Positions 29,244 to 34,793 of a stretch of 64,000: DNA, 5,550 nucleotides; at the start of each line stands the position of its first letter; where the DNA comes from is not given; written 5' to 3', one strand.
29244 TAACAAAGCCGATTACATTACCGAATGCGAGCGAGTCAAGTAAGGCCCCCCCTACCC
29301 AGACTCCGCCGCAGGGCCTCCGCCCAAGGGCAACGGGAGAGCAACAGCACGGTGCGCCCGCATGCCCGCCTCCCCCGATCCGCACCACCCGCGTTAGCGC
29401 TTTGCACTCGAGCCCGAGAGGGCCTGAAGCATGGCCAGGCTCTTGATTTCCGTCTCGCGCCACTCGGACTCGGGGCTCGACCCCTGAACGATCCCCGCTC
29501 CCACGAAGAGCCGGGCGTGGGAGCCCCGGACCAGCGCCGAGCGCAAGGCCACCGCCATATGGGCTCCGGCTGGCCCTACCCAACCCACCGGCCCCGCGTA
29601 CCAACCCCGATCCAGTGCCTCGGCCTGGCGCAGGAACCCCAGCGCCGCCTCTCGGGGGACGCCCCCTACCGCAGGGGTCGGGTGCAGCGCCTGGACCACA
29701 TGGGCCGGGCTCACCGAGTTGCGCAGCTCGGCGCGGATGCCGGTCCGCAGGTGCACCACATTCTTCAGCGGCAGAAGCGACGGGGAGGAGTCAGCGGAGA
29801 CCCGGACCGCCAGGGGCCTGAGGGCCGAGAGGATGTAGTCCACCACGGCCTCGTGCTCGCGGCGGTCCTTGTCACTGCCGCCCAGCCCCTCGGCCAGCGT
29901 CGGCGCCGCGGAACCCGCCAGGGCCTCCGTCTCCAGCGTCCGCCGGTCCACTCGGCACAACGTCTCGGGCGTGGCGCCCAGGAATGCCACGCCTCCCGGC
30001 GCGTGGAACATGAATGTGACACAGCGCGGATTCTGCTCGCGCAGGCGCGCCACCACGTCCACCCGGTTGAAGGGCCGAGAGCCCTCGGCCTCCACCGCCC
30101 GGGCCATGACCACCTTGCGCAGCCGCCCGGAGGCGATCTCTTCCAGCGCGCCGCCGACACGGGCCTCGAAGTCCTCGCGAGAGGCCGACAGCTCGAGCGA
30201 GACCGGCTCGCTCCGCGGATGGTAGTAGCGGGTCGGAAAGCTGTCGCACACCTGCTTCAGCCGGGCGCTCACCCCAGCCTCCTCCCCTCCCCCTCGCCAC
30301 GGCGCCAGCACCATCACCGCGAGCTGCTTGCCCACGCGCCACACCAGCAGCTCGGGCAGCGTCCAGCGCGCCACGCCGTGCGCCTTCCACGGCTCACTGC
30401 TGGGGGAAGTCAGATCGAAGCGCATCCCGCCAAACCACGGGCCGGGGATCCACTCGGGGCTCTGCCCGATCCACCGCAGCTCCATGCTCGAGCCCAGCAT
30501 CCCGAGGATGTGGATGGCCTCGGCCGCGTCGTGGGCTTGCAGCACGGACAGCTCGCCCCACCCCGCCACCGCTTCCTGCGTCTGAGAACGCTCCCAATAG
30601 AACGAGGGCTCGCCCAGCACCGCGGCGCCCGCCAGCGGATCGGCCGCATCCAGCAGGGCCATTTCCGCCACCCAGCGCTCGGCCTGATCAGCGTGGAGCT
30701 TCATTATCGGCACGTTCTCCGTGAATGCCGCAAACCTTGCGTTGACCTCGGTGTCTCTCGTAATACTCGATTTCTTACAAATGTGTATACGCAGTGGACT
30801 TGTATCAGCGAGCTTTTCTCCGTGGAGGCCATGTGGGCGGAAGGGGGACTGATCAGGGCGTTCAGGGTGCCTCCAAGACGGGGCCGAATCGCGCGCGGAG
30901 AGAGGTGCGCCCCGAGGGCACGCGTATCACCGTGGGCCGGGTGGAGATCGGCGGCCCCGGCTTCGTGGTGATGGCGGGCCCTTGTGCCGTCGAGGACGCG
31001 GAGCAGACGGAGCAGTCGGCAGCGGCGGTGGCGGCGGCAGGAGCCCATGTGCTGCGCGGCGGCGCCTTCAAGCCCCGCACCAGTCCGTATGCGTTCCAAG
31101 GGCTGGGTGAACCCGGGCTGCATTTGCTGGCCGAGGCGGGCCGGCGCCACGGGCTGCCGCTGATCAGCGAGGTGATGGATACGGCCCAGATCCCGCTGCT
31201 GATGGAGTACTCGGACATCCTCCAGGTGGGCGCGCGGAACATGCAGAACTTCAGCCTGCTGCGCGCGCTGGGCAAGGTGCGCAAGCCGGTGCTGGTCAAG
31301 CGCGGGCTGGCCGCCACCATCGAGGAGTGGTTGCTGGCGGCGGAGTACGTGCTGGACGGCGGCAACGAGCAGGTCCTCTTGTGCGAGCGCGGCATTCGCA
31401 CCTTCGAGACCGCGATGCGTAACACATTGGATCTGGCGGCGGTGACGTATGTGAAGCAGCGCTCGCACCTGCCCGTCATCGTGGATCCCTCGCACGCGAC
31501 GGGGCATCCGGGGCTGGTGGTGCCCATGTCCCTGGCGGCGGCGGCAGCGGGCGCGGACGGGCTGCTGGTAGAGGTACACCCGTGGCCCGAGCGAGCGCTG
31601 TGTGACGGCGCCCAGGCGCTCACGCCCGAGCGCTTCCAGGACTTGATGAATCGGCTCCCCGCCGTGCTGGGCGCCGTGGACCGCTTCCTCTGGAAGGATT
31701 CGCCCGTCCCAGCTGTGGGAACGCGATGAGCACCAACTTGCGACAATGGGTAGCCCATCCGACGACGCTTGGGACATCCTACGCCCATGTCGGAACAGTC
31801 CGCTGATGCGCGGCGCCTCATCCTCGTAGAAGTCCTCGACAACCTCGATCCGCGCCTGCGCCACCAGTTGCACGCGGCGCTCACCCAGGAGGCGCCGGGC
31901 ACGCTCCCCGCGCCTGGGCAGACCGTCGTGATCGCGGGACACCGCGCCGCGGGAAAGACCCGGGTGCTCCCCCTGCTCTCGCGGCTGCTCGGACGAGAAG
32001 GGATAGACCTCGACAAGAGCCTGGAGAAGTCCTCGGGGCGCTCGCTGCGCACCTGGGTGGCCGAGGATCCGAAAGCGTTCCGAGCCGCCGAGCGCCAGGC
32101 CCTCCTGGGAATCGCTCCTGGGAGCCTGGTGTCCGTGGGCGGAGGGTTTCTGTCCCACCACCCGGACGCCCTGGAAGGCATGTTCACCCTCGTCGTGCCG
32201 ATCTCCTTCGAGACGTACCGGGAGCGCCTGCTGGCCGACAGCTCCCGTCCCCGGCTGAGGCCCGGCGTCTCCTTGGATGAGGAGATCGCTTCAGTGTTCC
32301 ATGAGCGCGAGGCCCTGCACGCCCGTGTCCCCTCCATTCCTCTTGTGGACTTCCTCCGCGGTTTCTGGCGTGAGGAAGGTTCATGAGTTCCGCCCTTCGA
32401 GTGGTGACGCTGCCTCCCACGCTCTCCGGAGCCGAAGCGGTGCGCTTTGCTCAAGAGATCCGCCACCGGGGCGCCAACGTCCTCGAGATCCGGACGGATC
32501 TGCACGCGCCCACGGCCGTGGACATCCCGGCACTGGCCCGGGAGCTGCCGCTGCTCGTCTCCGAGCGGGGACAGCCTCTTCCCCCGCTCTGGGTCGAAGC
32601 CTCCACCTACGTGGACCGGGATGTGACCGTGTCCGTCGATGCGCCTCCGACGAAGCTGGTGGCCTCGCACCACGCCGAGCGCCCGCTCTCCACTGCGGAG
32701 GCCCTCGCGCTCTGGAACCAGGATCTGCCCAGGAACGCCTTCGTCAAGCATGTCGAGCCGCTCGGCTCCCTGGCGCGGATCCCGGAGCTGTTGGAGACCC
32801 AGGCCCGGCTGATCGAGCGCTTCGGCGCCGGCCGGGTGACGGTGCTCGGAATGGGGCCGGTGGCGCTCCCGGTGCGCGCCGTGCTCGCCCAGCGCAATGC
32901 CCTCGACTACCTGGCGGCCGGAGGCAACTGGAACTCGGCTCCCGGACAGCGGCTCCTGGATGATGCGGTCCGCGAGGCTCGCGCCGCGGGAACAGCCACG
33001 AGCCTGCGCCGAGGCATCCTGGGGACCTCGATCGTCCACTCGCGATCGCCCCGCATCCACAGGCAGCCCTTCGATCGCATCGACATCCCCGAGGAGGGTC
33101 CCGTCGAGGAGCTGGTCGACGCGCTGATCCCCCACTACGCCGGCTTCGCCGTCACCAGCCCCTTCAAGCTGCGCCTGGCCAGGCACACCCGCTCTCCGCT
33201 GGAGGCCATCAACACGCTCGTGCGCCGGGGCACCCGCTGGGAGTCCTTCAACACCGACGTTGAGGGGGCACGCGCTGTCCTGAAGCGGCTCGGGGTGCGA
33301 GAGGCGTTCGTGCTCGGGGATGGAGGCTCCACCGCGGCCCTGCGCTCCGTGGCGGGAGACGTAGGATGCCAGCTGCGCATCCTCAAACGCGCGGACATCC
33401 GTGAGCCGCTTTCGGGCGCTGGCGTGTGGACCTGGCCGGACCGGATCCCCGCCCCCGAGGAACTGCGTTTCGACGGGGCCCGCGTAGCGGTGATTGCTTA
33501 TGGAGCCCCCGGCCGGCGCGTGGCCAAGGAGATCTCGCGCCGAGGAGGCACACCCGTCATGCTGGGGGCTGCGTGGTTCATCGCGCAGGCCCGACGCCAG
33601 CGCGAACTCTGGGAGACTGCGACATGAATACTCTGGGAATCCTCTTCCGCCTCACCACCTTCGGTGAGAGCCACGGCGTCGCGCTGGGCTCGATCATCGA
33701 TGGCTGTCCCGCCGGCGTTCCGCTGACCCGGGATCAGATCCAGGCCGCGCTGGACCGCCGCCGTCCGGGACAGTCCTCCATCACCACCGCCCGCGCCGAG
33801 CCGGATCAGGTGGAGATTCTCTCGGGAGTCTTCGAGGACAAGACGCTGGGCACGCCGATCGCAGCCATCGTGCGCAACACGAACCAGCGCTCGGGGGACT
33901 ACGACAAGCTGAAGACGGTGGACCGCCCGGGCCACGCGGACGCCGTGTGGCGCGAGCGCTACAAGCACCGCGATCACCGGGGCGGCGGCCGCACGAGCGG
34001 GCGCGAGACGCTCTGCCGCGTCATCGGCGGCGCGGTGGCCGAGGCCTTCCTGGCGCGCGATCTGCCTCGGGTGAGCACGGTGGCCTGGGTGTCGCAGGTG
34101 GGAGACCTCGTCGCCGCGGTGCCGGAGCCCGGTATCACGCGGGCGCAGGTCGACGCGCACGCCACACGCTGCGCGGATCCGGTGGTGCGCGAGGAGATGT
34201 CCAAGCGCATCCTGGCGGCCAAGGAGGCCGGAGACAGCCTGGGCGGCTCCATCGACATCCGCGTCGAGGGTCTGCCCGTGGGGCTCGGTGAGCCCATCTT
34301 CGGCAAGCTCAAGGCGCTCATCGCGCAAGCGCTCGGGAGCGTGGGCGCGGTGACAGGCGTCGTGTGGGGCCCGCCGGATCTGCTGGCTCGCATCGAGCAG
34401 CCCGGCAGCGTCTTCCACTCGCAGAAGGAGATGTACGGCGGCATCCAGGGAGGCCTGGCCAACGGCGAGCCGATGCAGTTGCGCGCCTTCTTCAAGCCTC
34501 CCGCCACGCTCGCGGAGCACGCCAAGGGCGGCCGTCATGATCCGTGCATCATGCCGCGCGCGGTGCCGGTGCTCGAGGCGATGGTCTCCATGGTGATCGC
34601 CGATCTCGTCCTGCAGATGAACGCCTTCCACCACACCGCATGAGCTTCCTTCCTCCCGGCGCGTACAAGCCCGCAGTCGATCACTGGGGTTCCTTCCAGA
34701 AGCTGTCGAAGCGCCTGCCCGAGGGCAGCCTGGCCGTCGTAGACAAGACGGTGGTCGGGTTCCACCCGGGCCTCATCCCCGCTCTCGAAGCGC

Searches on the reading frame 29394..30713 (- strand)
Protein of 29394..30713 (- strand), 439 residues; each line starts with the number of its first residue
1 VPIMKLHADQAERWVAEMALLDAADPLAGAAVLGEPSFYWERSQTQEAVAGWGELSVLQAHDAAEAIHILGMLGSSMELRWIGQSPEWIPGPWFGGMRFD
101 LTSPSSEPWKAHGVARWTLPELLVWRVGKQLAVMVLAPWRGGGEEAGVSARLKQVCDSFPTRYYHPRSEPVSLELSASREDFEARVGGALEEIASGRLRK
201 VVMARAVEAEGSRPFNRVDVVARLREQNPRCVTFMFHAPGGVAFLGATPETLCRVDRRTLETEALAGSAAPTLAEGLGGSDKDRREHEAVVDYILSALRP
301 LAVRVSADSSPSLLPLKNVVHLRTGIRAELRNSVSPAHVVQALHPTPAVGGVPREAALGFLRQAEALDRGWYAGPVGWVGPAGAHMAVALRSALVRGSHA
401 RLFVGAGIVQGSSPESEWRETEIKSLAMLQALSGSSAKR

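Call 9: search_protein_families(library=pfam, proteins=[window:29394-30713:-], max_evalue=0.001)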
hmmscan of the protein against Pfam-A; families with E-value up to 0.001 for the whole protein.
window:29394-30713:- (439 aa): 1 family
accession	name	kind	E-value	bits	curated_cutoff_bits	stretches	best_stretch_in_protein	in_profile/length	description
PF00425.24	Chorismate_bind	-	4.6e-69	233.3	27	1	179-424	2-257/257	chorismate binding enzyme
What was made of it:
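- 29394..30713 (-): menF (isochorismate synthase), co-directional and immediately upstream of gene 1. Pfam Chorismate_bind (call 9).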

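Call 53: search_protein_families(library=ncbifam, proteins=[window:29394-30713:-], max_evalue=0.00001)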
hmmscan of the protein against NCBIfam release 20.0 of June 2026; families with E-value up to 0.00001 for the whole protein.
window:29394-30713:- (439 aa): 26 families (the best 25 are shown)
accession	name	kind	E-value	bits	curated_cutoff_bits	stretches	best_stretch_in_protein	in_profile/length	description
TIGR00543.1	isochor_syn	subfamily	1.3e-88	297.6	224.75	1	93-432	3-349/349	isochorismate synthase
NF005459.0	PRK07054.1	equivalog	5.2e-83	279.7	475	1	34-436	51-460/476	isochorismate synthase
NF011588.0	PRK15012.1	equivalog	5.3e-48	164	488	1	178-426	168-422/431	isochorismate synthase MenF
NF005380.0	PRK06923.1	equivalog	2.3e-46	158.8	486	1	172-433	114-390/399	isochorismate synthase DhbC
TIGR01820.1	TrpE-arch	equivalog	5.1e-38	131.5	512.05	1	173-432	181-448/449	anthranilate synthase component I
NF011591.0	PRK15016.1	equivalog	6e-38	130.9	624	1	179-431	126-387/391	isochorismate synthase EntC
TIGR01824.1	PabB-clade2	equivalog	7.9e-35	120.8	408.55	1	123-425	40-352/355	aminodeoxychorismate synthase, component I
TIGR00564.1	trpE_most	equivalog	2.7e-32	112.4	517.7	1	161-432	175-454/455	anthranilate synthase component I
NF010087.0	PRK13572.1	equivalog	1.3e-27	96.6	580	1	174-432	167-431/435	anthranilate synthase component I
NF010089.0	PRK13574.1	equivalog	1.2e-26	93.7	527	1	176-432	154-418/421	anthranilate synthase component I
NF010086.0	PRK13571.1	equivalog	6.4e-26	90.9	693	1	151-434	205-499/510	anthranilate synthase component I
TIGR00553.1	pabB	equivalog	7.4e-26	91.1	328.4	1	171-425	63-326/329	aminodeoxychorismate synthase component I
NF006563.0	PRK09070.1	equivalog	7.1e-25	87.5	514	1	177-433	180-445/447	aminodeoxychorismate synthase component I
TIGR03494.1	salicyl_syn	equivalog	9.4e-25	87.3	325.15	1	166-424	148-415/425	salicylate synthase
NF005698.0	PRK07508.1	equivalog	9.2e-21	73.8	452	1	176-425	113-372/383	aminodeoxychorismate synthase component I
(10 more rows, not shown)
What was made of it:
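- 29394..30713 (-): TIGR00543 at 297.6 bits, above the cut-off (call 53).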

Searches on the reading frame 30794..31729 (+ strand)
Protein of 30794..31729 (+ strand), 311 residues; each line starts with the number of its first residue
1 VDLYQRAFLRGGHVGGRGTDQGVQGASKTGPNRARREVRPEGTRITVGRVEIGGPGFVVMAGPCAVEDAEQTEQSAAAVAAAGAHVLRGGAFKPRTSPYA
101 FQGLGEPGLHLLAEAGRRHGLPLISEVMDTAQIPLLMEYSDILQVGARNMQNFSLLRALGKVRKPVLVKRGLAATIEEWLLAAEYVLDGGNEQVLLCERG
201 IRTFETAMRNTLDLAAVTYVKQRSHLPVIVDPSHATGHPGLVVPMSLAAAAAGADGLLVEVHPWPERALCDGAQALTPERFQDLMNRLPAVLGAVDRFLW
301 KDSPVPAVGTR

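Call 71: search_protein_families(library=pfam, proteins=[window:30794-31729:+], max_evalue=0.00001)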
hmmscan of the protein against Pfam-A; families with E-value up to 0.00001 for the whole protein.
window:30794-31729:+ (311 aa): 2 families
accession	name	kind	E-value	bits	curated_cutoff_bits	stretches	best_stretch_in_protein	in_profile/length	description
PF00793.26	DAHP_synth_1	-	3.6e-74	249.5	25.5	1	52-284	12-260/270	DAHP synthetase I family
PF03102.20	NeuB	-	9.6e-08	32.2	22.1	1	110-290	59-231/241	NeuB family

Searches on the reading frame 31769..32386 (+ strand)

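Call 71: search_protein_families(library=pfam, proteins=[window:31769-32386:+], max_evalue=0.00001)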
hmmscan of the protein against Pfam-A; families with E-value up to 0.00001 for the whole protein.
window:31769-32386:+ (205 aa): 1 family
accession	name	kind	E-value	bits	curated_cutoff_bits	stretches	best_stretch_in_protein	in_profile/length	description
PF01202.28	SKI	-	8.5e-12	45.9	22.1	1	59-187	1-135/159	Shikimate kinase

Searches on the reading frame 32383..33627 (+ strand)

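Call 23: search_protein_families(library=pfam, proteins=[window:32383-33627:+], max_evalue=0.01)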
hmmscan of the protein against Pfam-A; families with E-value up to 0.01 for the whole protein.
window:32383-33627:+ (414 aa): 1 family
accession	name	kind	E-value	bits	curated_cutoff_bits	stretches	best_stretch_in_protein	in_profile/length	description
PF08501.16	Shikimate_dh_N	-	0.00011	22.9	27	1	212-269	1-67/83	Shikimate dehydrogenase substrate binding domain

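Call 71: search_protein_families(library=pfam, proteins=[window:32383-33627:+], max_evalue=0.00001)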
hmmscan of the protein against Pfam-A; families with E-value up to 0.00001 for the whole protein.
window:32383-33627:+ (414 aa): 0 families

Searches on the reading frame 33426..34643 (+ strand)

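Call 71: search_protein_families(library=pfam, proteins=[window:33426-34643:+], max_evalue=0.00001)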
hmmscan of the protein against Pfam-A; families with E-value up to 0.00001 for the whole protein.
window:33426-34643:+ (405 aa): 1 family
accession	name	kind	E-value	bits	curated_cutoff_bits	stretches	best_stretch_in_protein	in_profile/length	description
PF01264.26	Chorismate_synt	-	2e-103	346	27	1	74-396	1-327/327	Chorismate synthase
